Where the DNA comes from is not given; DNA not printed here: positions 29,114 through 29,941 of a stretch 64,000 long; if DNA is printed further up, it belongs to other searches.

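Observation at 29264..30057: HEPN-like protein plus small membrane protein as a two-gene module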

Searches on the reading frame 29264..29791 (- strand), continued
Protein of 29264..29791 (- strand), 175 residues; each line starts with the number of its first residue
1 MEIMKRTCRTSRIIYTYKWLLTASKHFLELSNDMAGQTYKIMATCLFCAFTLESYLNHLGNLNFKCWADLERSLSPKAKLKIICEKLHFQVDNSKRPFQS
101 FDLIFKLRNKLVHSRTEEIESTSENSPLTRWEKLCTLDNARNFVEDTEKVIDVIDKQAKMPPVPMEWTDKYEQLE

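Call 49: fold_search(model_id=the predicted structure, library=viral)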
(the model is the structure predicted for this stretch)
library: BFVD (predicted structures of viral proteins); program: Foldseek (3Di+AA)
matches with E <= 10: 218; with E <= 0.001: 0
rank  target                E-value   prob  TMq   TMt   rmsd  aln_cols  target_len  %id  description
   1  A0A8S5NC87            2.2e-02  1.00  0.49  0.44  10.0       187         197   13  Uncharacterized protein [Siphoviridae sp. ctwWa4]
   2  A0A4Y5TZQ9            4.4e-01  0.23  0.29  0.31  11.0       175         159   16  (no name in the UniProt tables at hand)
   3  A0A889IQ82            6.4e-01  0.20  0.24  0.27  16.2       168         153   12  (no name in the UniProt tables at hand)
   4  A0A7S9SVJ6            7.1e-01  0.10  0.21  0.17  18.9       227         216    9  (no name in the UniProt tables at hand)
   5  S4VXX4                7.1e-01  0.06  0.16  0.14  14.7       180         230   14  Uncharacterized protein [Pandoravirus salinus]
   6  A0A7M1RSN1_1          7.9e-01  0.15  0.25  0.07  13.4       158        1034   10  Uncharacterized protein [uncultured phage cr124_1]
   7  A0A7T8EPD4            9.3e-01  0.10  0.22  0.19  14.6       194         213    8  Uncharacterized protein [Erwinia phage pEa_SNUABM_5]
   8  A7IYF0                9.8e-01  0.16  0.21  0.29  14.9       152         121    9  Gp83 [Corynebacterium phage P1201]
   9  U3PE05                1.1e+00  0.35  0.38  0.31   5.7       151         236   10  (no name in the UniProt tables at hand)
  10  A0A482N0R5            1.3e+00  0.08  0.21  0.19  16.2       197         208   12  Uncharacterized protein [Escherichia phage vB_EcoM_KWBSE43-6]
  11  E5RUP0                1.4e+00  0.09  0.21  0.24  16.4       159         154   14  Agnoprotein [Betapolyomavirus mastomysis]
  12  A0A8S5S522            1.5e+00  0.30  0.35  0.38   6.2       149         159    9  Uncharacterized protein [Siphoviridae sp. ctmP938]
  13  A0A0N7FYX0            1.6e+00  0.15  0.28  0.31   7.3       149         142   11  Uncharacterized protein [Acidianus bottle-shaped virus 2 strain ABV2]
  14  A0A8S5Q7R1            1.9e+00  0.08  0.22  0.17  15.1       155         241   12  Uncharacterized protein [Siphoviridae sp. ctf8W5]
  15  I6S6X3                1.9e+00  0.07  0.21  0.22  14.1       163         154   11  (no name in the UniProt tables at hand)
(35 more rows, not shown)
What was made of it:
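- Tried and rejected: The BFVD viral fold search was uninformative (call 49).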

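Call 51: search_protein_families(library=pfam, proteins=[L044:3522-3974:+, L063:1686-3962:+, L070:2447-3961:+, L070:4531-5052:+, L031:3401-3994:+, L023:470-2443:+, L006:2927-3958:+, L005:2994-3989:+, L047:3395-3706:+, L006:4614-6053:+], max_evalue=0.001)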
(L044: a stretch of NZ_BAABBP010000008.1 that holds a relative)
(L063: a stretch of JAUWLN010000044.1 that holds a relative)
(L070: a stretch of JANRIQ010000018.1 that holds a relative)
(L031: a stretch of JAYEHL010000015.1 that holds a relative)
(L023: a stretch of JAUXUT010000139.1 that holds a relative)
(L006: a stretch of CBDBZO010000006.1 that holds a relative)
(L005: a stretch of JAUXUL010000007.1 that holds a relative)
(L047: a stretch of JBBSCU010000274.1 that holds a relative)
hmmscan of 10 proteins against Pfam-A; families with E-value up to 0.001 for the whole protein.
L044:3522-3974:+ (150 aa): 1 family
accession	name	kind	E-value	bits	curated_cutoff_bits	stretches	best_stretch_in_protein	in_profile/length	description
PF19894.4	DUF6367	-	8.9e-35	120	25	1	11-123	4-115/142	Family of unknown function (DUF6367)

L063:1686-3962:+ (758 aa): 7 families
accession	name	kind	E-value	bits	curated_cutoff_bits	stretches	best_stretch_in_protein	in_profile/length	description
PF01580.24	FtsK_SpoIIIE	-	4.8e-55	186.8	24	1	411-596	7-221/221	FtsK/SpoIIIE family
PF17854.6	FtsK_alpha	-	3.7e-26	91.7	22.9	1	274-398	1-101/101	FtsK alpha domain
PF09397.16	FtsK_gamma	-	9.1e-16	57.8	30.6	1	698-742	2-46/63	Ftsk gamma domain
PF05621.17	TniB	-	0.00013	21.9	22.4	0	548-598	118-168/189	Bacterial TniB protein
PF13401.12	AAA_22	-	0.00017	22.3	27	1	446-592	7-123/130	AAA domain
PF12846.13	AAA_10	-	0.00021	20.9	27.5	0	435-486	12-59/362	AAA-like domain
PF13245.12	AAA_19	-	0.00069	20.2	25.1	0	443-565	10-106/134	AAA domain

L070:2447-3961:+ (504 aa): 2 families
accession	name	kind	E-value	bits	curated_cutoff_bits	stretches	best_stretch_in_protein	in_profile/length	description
PF00425.24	Chorismate_bind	-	1.9e-90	303.3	27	1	229-482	2-257/257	chorismate binding enzyme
PF04715.19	Anth_synt_I_N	-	1.6e-30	106.6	23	1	29-173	1-139/140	Anthranilate synthase component I, N terminal region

L070:4531-5052:+ (173 aa): 1 family
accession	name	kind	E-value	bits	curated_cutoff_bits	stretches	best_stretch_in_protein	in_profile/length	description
PF00300.27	His_Phos_1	-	5.5e-09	36.4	21.7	1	6-75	3-72/194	Histidine phosphatase superfamily (branch 1)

L031:3401-3994:+ (197 aa): 1 family
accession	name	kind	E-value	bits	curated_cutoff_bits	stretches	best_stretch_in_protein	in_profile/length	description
PF00475.24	IGPD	-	1.9e-59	200.3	27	1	34-174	1-144/144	Imidazoleglycerol-phosphate dehydratase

L023:470-2443:+ (657 aa): 6 families
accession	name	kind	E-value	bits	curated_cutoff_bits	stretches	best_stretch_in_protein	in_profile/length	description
PF00226.36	DnaJ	-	6.5e-10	39.4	27.8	1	7-61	2-55/63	DnaJ domain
PF13646.12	HEAT_2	-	1.1e-05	26.1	27.7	1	356-407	19-69/88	HEAT repeats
PF07719.23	TPR_2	-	6.6e-05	23.2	27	1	243-273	3-33/34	Tetratricopeptide repeat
PF12895.13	ANAPC3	-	0.00012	22.7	27.2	0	437-494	17-69/82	Anaphase-promoting complex, cyclosome, subunit 3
PF00515.34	TPR_1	-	0.0002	21.5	27.8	1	243-273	3-33/34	Tetratricopeptide repeat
PF13181.12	TPR_8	-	0.00023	21.5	25.7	0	247-273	7-33/34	Tetratricopeptide repeat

L006:2927-3958:+ (343 aa): 1 family
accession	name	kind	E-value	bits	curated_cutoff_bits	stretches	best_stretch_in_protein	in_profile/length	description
PF06187.17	DUF993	-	0.00029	20.4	24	1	38-220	52-252/382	Protein of unknown function (DUF993)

L005:2994-3989:+ (331 aa): 1 family
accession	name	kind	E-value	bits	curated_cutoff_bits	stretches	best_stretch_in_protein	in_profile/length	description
PF00296.26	Bac_luciferase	-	1.1e-61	209.4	27.9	1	11-306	21-312/314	Luciferase-like monooxygenase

L047:3395-3706:+ (103 aa): 0 families

L006:4614-6053:+ (479 aa): 1 family
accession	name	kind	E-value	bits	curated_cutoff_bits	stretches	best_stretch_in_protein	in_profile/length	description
PF00724.26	Oxidored_FMN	-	3.1e-24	86.3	27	1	42-272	4-231/342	NADH:flavin oxidoreductase / NADH oxidase family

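Call 53: search_protein_representatives(alignment_id=A1)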
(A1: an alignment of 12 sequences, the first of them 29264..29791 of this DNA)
Query: 12 sequences, 191 profile positions. Proteins with E-value up to 0.001 (for the whole library): 2328; up to 1e-10: 1391; up to 1e-30: 421. The best 150 are listed.
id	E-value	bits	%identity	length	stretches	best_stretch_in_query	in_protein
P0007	1.1e-73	263.4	-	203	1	1-190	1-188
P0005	1.2e-72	260.0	-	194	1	1-189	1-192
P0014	7.4e-71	254.2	-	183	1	4-182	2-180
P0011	1.4e-67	243.4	-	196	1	1-186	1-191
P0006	5.5e-66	238.3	-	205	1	4-186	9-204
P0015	3.2e-65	235.8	-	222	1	1-189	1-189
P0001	1.3e-64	233.8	-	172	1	4-179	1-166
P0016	1.9e-63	230.0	-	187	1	1-180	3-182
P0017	6.3e-59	215.2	-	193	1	1-185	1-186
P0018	4.8e-57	209.1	-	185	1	3-177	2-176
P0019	1.0e-56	208.0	-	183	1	4-177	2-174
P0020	2.9e-56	206.5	-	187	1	1-182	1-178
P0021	1.4e-55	204.3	-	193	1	2-187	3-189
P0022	8.3e-55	201.8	-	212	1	1-188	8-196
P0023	6.8e-54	198.8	-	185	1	5-178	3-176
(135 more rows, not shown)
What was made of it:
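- Thousands of homologous clusters exist (call 53).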

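Call 70: search_dna_similar(query=window:29264-29791:-, collection=plasmids, mode=protein, max_evalue=0.001, max_rows=20)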
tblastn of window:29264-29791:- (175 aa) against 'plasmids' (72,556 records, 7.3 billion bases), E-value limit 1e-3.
Records with a match: 1; places in all: 1; records where one place covers at least 80% of the query: 0.
Best place of each record, by identity: <60% 1.
By first word of the organism name: Bradyrhizobium 1.
By predicted mobility (MOB-suite, as given by PLSDB): non-mobilizable 1.
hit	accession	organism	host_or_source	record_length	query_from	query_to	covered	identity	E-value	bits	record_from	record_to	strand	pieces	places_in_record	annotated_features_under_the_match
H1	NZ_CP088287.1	Bradyrhizobium septentrionale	Glycine max cv. AC Glengarry,Cell ...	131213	38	150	65%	31.2%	1e-5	51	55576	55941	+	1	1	hypothetical protein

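Call 71: search_dna_similar(query=window:29264-29791:-, collection=phages, mode=protein, max_evalue=0.001, max_rows=20)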
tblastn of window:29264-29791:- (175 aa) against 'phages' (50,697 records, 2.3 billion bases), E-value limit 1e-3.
No match.
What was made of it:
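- The family is nearly absent from plasmids (1 hit) and absent from the phage collection (calls 70, 71). The family is almost absent from plasmids and absent from phages (calls 70, 71).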

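Call 75: find_encoding_contigs(protein=P0007, flank=3000, max_places=2)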
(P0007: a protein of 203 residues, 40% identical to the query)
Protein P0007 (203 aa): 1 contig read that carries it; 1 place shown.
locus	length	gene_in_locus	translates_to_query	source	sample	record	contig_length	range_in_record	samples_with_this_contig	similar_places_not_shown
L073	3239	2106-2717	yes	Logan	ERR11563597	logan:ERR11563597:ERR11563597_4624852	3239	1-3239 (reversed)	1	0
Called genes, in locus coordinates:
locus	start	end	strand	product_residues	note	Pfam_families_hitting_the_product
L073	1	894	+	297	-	?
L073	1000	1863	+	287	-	-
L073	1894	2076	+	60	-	-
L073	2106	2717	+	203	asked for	-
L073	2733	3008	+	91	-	PF00216:Bac_DNA_binding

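Call 76: find_encoding_contigs(protein=P0003, flank=3000, max_places=2)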
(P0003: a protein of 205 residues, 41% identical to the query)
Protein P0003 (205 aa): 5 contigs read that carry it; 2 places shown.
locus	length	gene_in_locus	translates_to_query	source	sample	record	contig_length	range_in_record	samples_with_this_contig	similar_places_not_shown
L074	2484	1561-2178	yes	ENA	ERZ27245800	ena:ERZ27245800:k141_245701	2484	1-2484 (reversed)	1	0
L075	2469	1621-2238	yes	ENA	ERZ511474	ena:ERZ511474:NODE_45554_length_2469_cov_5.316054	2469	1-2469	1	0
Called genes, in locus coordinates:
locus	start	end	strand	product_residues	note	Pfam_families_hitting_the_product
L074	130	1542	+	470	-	PF11611:DUF4352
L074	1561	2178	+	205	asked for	PF18735:HEPN_RiboL-PSP (faint)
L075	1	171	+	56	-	?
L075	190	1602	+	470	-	PF11611:DUF4352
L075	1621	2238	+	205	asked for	PF18735:HEPN_RiboL-PSP (faint)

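Call 79: list_cluster_members(proteins=[P0004, P0009, P0001, P0006, P0013, L026:127-714:+, L037:3875-4549:+, L039:3965-4567:+, L022:3986-4555:+, L055:4010-4495:+])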
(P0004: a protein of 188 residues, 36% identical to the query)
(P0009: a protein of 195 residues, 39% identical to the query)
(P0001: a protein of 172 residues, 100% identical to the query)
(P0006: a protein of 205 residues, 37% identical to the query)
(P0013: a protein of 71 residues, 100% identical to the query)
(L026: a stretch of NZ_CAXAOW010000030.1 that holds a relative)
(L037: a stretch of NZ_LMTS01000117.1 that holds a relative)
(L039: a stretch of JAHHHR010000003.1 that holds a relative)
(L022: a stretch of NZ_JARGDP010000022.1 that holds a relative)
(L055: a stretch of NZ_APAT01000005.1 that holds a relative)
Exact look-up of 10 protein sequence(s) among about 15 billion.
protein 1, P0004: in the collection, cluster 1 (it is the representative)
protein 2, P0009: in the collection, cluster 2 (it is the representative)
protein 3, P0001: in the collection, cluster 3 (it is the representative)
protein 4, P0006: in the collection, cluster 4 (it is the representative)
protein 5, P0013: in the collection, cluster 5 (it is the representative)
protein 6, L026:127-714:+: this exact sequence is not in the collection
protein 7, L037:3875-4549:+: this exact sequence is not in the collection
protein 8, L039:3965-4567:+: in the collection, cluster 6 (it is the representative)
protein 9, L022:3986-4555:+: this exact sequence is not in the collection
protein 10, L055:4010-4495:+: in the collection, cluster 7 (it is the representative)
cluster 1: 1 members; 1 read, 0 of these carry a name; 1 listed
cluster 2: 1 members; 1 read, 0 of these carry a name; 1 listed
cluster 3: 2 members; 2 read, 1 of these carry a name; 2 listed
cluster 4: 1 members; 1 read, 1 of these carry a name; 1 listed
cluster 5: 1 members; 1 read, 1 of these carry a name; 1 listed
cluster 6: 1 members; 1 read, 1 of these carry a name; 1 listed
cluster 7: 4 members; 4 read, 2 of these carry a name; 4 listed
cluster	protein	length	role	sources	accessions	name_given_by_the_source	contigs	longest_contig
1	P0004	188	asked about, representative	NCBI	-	-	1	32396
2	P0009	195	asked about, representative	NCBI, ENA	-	-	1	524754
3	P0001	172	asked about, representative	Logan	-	-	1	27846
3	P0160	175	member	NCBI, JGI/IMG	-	hypothetical protein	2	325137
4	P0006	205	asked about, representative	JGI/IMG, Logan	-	hypothetical protein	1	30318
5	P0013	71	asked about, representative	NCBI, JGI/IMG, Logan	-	FMN-dependent NADH-azoreductase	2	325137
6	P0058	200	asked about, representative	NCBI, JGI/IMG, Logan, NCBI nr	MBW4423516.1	MAG: hypothetical protein KME50_03370 [Nostoc desertorum CM1-VF14] | hypothetical protein | hypothetical protein [Nostoc desertorum CM1-VF14]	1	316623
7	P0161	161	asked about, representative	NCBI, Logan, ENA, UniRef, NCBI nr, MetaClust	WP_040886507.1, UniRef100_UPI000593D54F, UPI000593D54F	hypothetical protein [Marinobacter santoriniensis] | hypothetical protein n=1 Tax=Marinobacter santoriniensis TaxID=523742 RepID=UPI000593D54F | status=active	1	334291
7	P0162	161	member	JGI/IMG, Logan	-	hypothetical protein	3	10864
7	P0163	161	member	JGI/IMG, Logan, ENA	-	-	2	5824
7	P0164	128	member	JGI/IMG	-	-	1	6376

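Call 80: search_protein_families(library=padloc, alignment_id=A2, max_evalue=0.01)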
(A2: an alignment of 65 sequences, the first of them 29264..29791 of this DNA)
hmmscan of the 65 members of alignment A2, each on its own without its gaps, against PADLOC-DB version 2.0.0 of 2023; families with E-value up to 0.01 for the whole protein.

A. member 1, window:29264-29791:- (175 aa): 1 family
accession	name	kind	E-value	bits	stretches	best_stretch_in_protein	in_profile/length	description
PDLC03836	DzbB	-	0.00022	18.8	1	65-126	260-317/341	-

B. families by the number of members that match (of 65 scanned): 5 families
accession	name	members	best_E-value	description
PDLC01825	CARF2--CARF_HEPN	4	0.00056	-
PDLC03820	RTasHEPN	4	0.005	DRT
PDLC03836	DzbB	1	0.00022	-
PDLC02799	SspG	1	0.0074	SspG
PDLC01843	CARF2--CARF_HEPN_CSX20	1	0.0077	-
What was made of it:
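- On Dazbog (DzbB): One of 65 family members hits it (call 80).
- The sporadic PADLOC hits are mostly to HEPN-containing models (call 80).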

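Call 82: find_related_loci(query=window:29264-29791:-, collection=metagenome_contigs, flank=3000)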
Query window:29264-29791:- (175 aa) in metagenome_contigs; peptide patterns used: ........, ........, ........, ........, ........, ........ (x = any residue, [..] = any of these).
33 stretches matched a pattern; 1 encode a relative of the query (tblastn E <= 1e-3); 1 distinct loci.
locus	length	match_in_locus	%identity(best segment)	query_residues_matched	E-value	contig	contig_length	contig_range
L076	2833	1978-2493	36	10-166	2e-27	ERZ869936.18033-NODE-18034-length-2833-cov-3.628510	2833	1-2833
